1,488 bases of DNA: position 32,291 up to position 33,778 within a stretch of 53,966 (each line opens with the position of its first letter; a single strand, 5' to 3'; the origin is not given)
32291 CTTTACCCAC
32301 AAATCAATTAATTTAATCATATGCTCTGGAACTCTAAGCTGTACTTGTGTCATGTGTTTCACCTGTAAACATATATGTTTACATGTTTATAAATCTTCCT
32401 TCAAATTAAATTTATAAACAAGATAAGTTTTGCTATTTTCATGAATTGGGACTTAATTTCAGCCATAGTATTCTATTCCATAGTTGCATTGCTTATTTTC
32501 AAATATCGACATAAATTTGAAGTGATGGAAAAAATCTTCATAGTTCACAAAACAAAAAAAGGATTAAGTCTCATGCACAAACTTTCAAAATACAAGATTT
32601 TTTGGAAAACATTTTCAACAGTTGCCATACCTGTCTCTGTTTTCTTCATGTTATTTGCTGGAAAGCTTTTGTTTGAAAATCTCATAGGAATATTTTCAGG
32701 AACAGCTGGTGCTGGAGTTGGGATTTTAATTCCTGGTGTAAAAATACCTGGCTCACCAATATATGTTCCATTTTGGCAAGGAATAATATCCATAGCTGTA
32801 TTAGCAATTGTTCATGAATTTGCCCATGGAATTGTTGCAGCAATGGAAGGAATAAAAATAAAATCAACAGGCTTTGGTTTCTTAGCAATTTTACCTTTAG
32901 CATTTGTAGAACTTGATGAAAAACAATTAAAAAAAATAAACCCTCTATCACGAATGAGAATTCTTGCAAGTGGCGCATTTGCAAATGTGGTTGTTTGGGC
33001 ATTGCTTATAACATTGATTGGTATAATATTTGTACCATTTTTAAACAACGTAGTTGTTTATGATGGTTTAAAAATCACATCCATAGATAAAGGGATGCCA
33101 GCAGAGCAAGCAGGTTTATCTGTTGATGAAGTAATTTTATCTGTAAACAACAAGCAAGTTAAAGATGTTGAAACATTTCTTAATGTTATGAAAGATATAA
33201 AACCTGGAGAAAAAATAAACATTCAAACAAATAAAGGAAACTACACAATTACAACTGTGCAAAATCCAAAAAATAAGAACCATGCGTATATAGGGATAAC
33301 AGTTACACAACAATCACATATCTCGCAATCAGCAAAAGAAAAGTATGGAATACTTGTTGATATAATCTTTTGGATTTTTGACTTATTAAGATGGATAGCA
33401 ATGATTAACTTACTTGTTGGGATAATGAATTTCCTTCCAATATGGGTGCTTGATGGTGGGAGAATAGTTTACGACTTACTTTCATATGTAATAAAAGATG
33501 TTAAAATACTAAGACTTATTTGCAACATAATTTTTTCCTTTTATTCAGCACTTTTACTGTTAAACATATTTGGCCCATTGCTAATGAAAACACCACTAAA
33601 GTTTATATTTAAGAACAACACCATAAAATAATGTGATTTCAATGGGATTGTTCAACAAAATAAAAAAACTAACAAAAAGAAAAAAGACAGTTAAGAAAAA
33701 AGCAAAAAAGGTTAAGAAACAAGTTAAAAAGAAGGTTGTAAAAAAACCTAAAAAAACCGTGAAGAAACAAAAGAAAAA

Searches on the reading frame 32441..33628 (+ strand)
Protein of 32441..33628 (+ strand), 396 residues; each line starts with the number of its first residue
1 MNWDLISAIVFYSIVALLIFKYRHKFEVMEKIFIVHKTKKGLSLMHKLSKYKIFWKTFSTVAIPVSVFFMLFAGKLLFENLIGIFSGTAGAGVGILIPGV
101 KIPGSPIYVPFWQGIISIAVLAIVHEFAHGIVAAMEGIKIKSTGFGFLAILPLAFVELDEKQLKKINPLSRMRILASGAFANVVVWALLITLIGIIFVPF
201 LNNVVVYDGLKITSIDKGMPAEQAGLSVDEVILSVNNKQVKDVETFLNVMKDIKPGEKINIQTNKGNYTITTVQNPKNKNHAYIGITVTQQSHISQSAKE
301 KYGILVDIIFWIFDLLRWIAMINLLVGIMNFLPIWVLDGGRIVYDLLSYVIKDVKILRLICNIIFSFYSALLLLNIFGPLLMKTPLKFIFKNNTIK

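Call 36: search_protein_families(library=pfam, proteins=[window:32441-33628:+], max_evalue=0.001)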
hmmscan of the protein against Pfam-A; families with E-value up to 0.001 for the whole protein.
window:32441-33628:+ (396 aa): 5 families
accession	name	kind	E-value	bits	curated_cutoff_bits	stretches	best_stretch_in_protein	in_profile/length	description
PF02163.28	Peptidase_M50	-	1.5e-25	90.3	27.2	1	114-353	2-200/221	Peptidase family M50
PF13180.12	PDZ_2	-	1.3e-09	38.6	27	1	206-269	10-73/80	PDZ domain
PF17820.7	PDZ_6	-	4.7e-09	36.3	27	1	212-261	2-50/54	PDZ domain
PF00595.29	PDZ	-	8.3e-06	26.5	23.2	1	209-254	26-70/81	PDZ domain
PF12812.13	PDZ_1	-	0.00038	20.9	28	1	219-254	41-76/78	PDZ-like domain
